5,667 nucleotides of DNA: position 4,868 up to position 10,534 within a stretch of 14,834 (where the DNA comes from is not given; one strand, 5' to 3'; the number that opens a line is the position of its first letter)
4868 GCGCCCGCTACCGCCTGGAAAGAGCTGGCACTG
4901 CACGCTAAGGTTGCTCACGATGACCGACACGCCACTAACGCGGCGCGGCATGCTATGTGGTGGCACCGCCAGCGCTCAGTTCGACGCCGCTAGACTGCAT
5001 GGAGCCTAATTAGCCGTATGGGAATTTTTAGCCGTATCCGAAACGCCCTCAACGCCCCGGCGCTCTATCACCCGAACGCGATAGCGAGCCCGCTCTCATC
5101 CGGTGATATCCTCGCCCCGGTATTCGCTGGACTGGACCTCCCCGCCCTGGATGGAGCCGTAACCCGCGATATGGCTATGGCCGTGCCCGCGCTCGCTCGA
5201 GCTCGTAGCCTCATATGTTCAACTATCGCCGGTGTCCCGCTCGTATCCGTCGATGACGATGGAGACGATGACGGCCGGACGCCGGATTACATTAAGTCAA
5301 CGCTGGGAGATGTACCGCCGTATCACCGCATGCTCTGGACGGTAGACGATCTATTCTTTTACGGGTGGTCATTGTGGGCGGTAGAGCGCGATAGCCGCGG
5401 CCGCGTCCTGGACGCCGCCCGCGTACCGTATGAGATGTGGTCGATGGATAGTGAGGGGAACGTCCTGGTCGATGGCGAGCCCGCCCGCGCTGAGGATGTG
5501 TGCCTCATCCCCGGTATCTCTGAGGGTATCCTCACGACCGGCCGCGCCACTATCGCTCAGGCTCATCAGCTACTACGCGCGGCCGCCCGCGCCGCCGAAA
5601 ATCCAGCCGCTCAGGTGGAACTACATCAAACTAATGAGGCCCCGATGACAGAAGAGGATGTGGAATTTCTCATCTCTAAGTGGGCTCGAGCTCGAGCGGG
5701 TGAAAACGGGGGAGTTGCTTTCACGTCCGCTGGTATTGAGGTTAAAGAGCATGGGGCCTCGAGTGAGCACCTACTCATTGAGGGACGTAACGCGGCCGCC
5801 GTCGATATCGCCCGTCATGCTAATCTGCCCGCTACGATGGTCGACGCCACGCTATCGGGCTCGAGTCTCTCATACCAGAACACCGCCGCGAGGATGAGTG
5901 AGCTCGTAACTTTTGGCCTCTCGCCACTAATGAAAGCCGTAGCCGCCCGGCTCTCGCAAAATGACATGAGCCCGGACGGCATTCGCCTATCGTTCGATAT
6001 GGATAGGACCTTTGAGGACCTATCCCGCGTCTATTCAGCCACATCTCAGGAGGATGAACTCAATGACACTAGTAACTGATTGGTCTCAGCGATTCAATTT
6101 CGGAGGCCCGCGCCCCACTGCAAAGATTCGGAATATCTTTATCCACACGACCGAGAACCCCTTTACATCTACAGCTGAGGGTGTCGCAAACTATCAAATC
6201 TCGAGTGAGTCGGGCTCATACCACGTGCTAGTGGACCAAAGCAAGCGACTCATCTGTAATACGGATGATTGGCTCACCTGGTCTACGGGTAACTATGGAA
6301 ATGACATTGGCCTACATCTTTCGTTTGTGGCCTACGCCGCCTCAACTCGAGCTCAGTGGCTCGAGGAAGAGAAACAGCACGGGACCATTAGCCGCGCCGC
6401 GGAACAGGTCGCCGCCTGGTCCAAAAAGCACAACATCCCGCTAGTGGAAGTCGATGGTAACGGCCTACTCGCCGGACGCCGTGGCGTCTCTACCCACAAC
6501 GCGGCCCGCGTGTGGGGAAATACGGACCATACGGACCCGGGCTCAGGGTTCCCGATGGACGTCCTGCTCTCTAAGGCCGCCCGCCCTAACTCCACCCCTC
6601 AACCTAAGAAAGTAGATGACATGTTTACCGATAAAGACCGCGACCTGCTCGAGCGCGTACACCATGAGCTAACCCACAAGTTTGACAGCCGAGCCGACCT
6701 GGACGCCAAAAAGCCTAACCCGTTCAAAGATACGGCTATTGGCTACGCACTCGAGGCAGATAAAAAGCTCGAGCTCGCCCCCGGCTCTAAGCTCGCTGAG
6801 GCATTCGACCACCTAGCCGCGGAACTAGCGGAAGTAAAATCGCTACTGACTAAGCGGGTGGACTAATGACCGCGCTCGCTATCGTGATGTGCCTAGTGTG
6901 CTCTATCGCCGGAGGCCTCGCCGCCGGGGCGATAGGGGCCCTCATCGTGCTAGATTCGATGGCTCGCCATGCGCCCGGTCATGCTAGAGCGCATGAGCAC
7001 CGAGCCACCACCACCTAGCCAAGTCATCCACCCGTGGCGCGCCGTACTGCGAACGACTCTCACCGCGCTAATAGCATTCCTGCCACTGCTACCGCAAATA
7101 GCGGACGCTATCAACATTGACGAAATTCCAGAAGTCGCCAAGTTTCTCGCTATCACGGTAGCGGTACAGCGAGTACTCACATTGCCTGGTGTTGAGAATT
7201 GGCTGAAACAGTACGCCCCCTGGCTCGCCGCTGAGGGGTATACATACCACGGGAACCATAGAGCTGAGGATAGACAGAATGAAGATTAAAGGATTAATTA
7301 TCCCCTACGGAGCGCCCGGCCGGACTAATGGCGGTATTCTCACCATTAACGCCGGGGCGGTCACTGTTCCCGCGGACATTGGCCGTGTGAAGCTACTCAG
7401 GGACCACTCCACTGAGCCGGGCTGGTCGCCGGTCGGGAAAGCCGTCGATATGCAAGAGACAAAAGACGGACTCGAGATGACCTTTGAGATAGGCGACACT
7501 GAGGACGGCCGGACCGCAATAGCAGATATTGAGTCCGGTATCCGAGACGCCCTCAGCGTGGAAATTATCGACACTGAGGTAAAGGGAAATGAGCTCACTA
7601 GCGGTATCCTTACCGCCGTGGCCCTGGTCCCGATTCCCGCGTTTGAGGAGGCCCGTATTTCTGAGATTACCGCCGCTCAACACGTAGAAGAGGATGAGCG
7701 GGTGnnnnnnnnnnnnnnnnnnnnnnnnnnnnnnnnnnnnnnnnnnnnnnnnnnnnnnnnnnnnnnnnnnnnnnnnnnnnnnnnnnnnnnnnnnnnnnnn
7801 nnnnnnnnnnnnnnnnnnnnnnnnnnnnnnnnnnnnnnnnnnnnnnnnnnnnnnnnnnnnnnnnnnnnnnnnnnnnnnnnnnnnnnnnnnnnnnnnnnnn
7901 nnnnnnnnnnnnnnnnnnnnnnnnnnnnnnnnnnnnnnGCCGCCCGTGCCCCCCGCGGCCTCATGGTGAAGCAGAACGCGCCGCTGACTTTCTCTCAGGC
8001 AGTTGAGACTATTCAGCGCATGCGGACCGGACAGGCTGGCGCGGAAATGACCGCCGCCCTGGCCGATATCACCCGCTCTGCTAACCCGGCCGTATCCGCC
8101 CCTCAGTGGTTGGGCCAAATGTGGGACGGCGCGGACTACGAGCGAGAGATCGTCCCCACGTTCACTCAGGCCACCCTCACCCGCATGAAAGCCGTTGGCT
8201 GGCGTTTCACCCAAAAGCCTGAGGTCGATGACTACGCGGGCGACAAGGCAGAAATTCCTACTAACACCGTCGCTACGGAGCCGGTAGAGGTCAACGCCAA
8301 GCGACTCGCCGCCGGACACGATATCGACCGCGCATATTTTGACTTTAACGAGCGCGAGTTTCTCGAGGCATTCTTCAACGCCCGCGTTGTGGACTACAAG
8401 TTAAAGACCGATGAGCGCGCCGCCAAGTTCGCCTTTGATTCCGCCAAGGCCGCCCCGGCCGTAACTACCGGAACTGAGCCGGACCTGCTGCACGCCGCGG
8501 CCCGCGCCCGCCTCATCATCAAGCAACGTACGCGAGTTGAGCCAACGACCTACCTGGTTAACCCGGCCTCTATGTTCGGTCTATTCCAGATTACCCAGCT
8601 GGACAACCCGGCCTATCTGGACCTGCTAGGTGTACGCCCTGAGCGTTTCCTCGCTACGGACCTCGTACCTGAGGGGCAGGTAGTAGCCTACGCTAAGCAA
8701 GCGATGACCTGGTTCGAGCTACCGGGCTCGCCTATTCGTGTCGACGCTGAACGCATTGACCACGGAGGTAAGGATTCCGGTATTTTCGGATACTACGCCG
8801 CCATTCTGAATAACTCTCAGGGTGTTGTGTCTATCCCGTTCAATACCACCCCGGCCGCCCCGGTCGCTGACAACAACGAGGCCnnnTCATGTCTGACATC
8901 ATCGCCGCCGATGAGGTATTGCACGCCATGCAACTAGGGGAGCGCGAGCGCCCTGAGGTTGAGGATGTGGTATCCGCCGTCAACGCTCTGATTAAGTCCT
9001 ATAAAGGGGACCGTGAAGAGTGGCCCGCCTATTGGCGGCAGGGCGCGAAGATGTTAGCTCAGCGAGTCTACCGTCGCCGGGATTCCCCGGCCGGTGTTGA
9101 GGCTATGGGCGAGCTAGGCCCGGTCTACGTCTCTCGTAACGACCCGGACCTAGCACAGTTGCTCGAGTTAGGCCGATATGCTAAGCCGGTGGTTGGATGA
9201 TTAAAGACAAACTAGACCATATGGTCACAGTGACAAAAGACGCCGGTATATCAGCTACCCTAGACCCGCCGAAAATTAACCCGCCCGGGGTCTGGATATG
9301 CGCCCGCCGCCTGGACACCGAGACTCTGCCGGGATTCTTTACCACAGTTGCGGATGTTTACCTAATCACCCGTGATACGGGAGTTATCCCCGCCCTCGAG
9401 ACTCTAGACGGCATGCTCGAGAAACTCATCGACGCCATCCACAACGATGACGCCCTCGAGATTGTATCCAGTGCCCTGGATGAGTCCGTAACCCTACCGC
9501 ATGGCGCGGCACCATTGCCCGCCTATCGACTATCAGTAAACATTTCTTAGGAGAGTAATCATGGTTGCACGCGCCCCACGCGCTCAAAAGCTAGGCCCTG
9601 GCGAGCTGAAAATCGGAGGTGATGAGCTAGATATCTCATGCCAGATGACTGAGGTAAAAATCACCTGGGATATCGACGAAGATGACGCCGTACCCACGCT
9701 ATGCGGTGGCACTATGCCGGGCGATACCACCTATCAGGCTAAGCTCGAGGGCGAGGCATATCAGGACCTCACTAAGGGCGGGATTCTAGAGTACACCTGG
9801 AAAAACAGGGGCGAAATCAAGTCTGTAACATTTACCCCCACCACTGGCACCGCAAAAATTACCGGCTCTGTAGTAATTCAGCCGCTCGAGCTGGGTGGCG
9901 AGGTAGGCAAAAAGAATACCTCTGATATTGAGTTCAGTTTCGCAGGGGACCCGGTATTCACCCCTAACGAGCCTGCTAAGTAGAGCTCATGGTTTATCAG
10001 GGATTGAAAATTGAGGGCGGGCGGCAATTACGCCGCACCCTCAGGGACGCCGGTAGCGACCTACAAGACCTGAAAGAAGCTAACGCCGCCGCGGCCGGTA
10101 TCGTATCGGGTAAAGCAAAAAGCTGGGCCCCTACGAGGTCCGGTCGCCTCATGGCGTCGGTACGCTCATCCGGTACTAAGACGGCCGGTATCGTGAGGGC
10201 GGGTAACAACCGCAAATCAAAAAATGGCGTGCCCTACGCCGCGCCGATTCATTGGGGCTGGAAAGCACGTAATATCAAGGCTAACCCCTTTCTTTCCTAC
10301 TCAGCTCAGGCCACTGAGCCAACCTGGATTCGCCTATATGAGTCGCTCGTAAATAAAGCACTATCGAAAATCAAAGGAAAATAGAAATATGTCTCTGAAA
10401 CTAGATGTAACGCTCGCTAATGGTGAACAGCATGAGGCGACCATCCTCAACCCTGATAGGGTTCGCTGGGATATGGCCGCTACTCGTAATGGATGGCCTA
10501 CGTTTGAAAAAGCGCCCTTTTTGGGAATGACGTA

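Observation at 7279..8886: Prohead protease and major capsid protein encoded as a single fused gene with a repetitive acidic linker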

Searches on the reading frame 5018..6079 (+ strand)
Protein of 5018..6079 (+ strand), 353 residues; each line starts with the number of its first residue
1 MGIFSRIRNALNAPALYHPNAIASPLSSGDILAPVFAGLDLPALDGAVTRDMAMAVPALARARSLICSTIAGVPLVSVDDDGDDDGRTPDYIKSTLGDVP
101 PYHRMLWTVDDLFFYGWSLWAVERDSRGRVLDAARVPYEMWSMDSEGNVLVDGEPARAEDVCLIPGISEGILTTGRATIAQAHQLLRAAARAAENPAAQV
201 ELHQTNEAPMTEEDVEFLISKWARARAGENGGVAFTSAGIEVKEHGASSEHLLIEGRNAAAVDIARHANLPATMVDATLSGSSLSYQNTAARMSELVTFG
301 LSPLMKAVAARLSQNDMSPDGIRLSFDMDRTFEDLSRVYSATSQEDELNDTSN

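Call 5: search_protein_families(library=pfam, proteins=[window:5018-6079:+], max_evalue=0.1)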
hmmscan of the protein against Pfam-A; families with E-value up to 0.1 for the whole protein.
window:5018-6079:+ (353 aa): 1 family
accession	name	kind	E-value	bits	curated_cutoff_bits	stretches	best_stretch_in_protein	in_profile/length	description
PF04860.17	Phage_portal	-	5.1e-21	75.6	39.1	1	58-330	2-289/321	Phage portal protein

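Call 6: search_protein_families(library=phrogs, proteins=[window:5018-6079:+], max_evalue=0.01)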
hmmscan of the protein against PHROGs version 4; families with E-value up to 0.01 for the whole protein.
window:5018-6079:+ (353 aa): 3 families
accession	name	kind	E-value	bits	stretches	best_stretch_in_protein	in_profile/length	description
phrog_12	-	head and packaging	6.4e-25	89.2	1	1-329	48-381/646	portal protein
phrog_2662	-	head and packaging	6.6e-06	26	1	107-327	124-365/717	portal protein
phrog_5929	-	head and packaging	4e-05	24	1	210-315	27-131/228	portal protein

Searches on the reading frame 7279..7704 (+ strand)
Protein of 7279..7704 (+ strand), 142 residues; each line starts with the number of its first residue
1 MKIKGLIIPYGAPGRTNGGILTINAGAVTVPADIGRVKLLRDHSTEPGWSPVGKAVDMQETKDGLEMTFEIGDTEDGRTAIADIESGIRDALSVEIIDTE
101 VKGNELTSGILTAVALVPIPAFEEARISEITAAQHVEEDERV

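Call 50: predict_structure(alignment_id=A3)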
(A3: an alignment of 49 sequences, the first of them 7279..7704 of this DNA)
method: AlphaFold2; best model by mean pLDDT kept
length: 142 residues; sequences in the alignment: 49
mean_pLDDT: 91.9   pTM: 0.84
mean pLDDT of the five models: 91.9, 91.3, 90.9, 90.6, 89.3
residues with pLDDT >= 90: 121; 70-90: 12; 50-70: 1; < 50: 8
segments of 3 or more residues with pLDDT < 50: 135-142
pLDDT, mean of each block of 10 residues (from residue 1): 97 93 97 97 89 97 97 95 95 96 97 96 95 56 42
secondary structure, 60 per line:
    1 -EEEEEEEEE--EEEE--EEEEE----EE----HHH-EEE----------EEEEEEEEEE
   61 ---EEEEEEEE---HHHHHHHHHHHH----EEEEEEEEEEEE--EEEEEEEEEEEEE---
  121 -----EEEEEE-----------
elements in order: E2-10 E13-16 E19-23 E38-40 E51-60 E64-71 H75-86 E91-102 E105-117 E126-131

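Call 54: fold_search(model_id=the predicted structure, library=pdb)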
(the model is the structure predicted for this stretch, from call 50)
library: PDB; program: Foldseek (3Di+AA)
matches with E <= 10: 355; with E <= 0.001: 2
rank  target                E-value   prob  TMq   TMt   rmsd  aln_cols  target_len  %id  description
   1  4v07_B                5.2e-04  1.00  0.58  0.38   6.1       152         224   16  Dimeric pseudorabies virus protease pUL26N at 2.1 A resolution (released 2015-07-15)
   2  1at3_A                7.3e-04  1.00  0.54  0.37   7.2       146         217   11  HERPES SIMPLEX VIRUS TYPE II PROTEASE (released 1998-10-14)
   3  2wpo_A                1.2e-03  1.00  0.52  0.33   8.0       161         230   14  HCMV protease inhibitor complex (released 1999-08-04)
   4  1nkk_D                2.3e-03  1.00  0.51  0.34   7.7       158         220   13  COMPLEX STRUCTURE OF HCMV PROTEASE AND A PEPTIDOMIMETIC INHIBITOR (released 2003-02-11)
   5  1nkk_A                2.6e-03  1.00  0.46  0.30   8.4       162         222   12  COMPLEX STRUCTURE OF HCMV PROTEASE AND A PEPTIDOMIMETIC INHIBITOR (released 2003-02-11)
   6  4v07_A                3.3e-03  1.00  0.58  0.40   6.1       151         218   16  Dimeric pseudorabies virus protease pUL26N at 2.1 A resolution (released 2015-07-15)
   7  1nju_B                3.7e-03  1.00  0.51  0.33   8.0       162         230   15  Complex structure of HCMV Protease and a peptidomimetic inhibitor (released 2003-02-11)
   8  1nkm_A                3.7e-03  1.00  0.48  0.32   8.2       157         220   13  Complex structure of HCMV Protease and a peptidomimetic inhibitor (released 2003-02-11)
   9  1ief_B                3.9e-03  1.00  0.47  0.32   7.0       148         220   14  CRYSTAL STRUCTURE OF THE CATALYTIC SITE MUTANT S134A OF THE HUMAN CYTOMEGALOVIRUS PROTEASE (released 2001-06-06)
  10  1ieg_B                4.2e-03  1.00  0.49  0.32   8.1       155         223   14  CRYSTAL STRUCTURE OF THE CATALYTIC SITE MUTANT S134A/H157A OF THE HUMAN CYTOMEGALOVIRUS PROTEASE (released 2001-06-06)
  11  4v08_A                4.4e-03  1.00  0.57  0.39   6.1       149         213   15  Inhibited dimeric pseudorabies virus protease pUL26N at 2 A resolution (released 2015-07-15)
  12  1njt_B                4.4e-03  1.00  0.50  0.33   7.8       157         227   13  COMPLEX STRUCTURE OF HCMV PROTEASE AND A PEPTIDOMIMETIC INHIBITOR (released 2003-02-11)
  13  1o6e_A                4.7e-03  1.00  0.57  0.38   5.2       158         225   12  Epstein-Barr virus protease (released 2002-11-14)
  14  1jq7_A                4.7e-03  1.00  0.50  0.35   7.6       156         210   13  HCMV protease dimer-interface mutant, S225Y complexed to Inhibitor BILC 408 (released 2001-09-12)
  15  1jq7_B                5.0e-03  1.00  0.57  0.39   6.0       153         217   14  HCMV protease dimer-interface mutant, S225Y complexed to Inhibitor BILC 408 (released 2001-09-12)
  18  1o6e_B                5.9e-03  1.00  0.52  0.33   7.1       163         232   11  Epstein-Barr virus protease (released 2002-11-14)
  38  5jbl_A                3.2e-02  0.90  0.42  0.37  13.7       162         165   12  Structure of the bacteriophage T4 capsid assembly protease, gp21. (released 2016-12-07)
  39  5jbl_B                3.4e-02  0.99  0.49  0.43   6.4       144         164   12  Structure of the bacteriophage T4 capsid assembly protease, gp21. (released 2016-12-07)
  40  5jbl_C                3.4e-02  0.90  0.43  0.38  13.7       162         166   11  Structure of the bacteriophage T4 capsid assembly protease, gp21. (released 2016-12-07)
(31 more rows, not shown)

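Call 55: search_protein_families(library=pfam, proteins=[window:7279-7704:+], max_evalue=1)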
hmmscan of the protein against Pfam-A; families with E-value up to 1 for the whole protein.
window:7279-7704:+ (142 aa): 1 family
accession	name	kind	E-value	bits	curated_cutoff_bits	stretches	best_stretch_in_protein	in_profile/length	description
PF04586.22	Peptidase_S78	-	0.025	15.1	21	1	36-131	51-154/165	Caudovirus prohead serine protease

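Call 91: fold_search(model_id=the predicted structure, library=viral)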
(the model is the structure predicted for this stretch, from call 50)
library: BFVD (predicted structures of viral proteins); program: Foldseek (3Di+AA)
matches with E <= 10: 556; with E <= 0.001: 203
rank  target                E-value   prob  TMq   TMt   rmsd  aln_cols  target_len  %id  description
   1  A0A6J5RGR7            3.3e-14  1.00  0.80  0.24   5.2       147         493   31  Major_cap_HK97, phage major capsid protein, HK97 family [uncultured Caudovirales phage]
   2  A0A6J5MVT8            3.7e-14  1.00  0.82  0.46   3.3       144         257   30  Prohead protease (Fragment) [uncultured Caudovirales phage]
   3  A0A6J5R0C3            5.9e-14  1.00  0.82  0.71   2.7       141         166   30  Proheadase_HK97, phage prohead protease, HK97 family (Fragment) [uncultured Caudovirales phage]
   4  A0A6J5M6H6            3.0e-12  1.00  0.80  0.49   2.7       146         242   26  COG3740 Phage head maturation protease (Fragment) [uncultured Caudovirales phage]
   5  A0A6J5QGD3            7.3e-11  1.00  0.79  0.24   4.2       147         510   20  Prohead protease [uncultured Caudovirales phage]
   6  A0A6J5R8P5            1.5e-09  1.00  0.76  0.23   5.0       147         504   26  Prohead protease [uncultured Caudovirales phage]
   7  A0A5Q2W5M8            5.6e-09  1.00  0.77  0.41   6.5       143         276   22  (no name in the UniProt tables at hand)
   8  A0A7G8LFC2            6.0e-09  1.00  0.72  0.09   4.6       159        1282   19  (no name in the UniProt tables at hand)
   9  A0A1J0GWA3            1.1e-08  1.00  0.62  0.43   5.3       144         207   22  (no name in the UniProt tables at hand)
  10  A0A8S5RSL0            1.3e-08  1.00  0.73  0.22   3.0       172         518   19  Minor head component F [Siphoviridae sp. ctZF426]
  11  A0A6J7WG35            2.1e-08  1.00  0.77  0.44   4.6       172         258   17  Prohead protease [uncultured Caudovirales phage]
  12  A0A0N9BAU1            4.8e-08  1.00  0.69  0.21   4.8       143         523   28  Putative major capsid protein [Lactococcus phage GE1]
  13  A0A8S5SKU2            6.4e-08  1.00  0.74  0.20   8.2       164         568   15  Major capsid protein [Myoviridae sp. ctgEf1]
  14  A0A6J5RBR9            6.8e-08  1.00  0.69  0.36   3.3       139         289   27  COG3740 Phage head maturation protease [uncultured Caudovirales phage]
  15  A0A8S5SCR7            9.6e-08  1.00  0.67  0.40   5.4       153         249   21  Prohead serine protease [Siphoviridae sp. ctt1f11]
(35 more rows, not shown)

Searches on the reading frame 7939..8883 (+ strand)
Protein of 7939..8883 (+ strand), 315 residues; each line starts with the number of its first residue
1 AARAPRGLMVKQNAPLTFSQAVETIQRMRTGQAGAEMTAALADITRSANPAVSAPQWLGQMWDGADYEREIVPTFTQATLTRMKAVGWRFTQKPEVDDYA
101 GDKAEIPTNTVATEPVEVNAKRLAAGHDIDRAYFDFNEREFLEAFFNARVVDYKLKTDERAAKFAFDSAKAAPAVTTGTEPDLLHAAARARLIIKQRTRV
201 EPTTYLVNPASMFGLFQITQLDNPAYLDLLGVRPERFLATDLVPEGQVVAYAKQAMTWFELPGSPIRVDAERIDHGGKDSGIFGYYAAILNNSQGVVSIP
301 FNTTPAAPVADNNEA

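Call 55: search_protein_families(library=pfam, proteins=[window:7939-8883:+], max_evalue=1)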
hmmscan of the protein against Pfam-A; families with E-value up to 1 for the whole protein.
window:7939-8883:+ (315 aa): 1 family
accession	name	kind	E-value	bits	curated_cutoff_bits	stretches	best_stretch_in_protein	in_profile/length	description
PF09951.15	Imm33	-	0.17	12.1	25.4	1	86-108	28-50/87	Immunity protein Imm33 domain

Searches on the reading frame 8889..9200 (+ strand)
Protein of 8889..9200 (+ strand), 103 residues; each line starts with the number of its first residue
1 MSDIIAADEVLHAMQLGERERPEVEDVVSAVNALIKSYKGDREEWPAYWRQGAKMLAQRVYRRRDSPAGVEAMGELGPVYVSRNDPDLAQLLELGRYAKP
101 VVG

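Call 5: search_protein_families(library=pfam, proteins=[window:8889-9200:+], max_evalue=0.1)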
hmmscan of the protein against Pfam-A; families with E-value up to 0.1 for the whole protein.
window:8889-9200:+ (103 aa): 0 families

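Call 6: search_protein_families(library=phrogs, proteins=[window:8889-9200:+], max_evalue=0.01)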
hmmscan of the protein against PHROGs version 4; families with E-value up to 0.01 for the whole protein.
window:8889-9200:+ (103 aa): 1 family
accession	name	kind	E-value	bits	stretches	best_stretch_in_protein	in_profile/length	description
phrog_5938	-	connector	6.9e-29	101.4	1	18-103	25-111/111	head-tail connector protein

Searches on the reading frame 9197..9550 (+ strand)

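Call 5: search_protein_families(library=pfam, proteins=[window:9197-9550:+], max_evalue=0.1)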
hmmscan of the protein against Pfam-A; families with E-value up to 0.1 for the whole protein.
window:9197-9550:+ (117 aa): 0 families

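Call 6: search_protein_families(library=phrogs, proteins=[window:9197-9550:+], max_evalue=0.01)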
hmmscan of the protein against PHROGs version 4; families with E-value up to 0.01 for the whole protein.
window:9197-9550:+ (117 aa): 1 family
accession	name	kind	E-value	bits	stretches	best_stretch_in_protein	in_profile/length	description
phrog_6768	-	unknown function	2.5e-21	76.8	1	4-116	6-112/115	-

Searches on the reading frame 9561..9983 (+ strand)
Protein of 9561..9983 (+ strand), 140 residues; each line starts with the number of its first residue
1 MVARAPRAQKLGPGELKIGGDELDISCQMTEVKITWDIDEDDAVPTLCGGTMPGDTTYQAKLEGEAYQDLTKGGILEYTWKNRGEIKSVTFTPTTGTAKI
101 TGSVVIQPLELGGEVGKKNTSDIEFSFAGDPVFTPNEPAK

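Call 5: search_protein_families(library=pfam, proteins=[window:9561-9983:+], max_evalue=0.1)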
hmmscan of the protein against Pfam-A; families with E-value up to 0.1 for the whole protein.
window:9561-9983:+ (140 aa): 1 family
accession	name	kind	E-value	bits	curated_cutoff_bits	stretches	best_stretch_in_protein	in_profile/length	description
PF06199.17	Phage_tail_2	-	0.004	17.7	23.8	1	71-133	72-132/132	Phage tail tube protein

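Call 6: search_protein_families(library=phrogs, proteins=[window:9561-9983:+], max_evalue=0.01)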
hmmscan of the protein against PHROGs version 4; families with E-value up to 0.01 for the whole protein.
window:9561-9983:+ (140 aa): 1 family
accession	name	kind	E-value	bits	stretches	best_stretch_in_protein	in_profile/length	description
phrog_4574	-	tail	1.4e-34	120.2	1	9-136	5-144/147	major tail protein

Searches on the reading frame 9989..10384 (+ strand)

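Call 5: search_protein_families(library=pfam, proteins=[window:9989-10384:+], max_evalue=0.1)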
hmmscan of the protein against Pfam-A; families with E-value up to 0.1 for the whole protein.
window:9989-10384:+ (131 aa): 1 family
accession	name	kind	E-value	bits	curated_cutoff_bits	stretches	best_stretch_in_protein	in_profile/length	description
PF02072.20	Orexin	-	0.003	17.9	22.6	1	30-74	54-99/129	Prepro-orexin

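Call 6: search_protein_families(library=phrogs, proteins=[window:9989-10384:+], max_evalue=0.01)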
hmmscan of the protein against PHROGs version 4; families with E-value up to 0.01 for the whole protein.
window:9989-10384:+ (131 aa): 2 families
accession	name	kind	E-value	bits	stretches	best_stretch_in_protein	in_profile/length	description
phrog_5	-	connector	1.1e-11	46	1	6-130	93-214/239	tail completion or Neck1 protein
phrog_26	-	connector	0.0016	19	1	43-107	152-213/321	tail completion or Neck1 protein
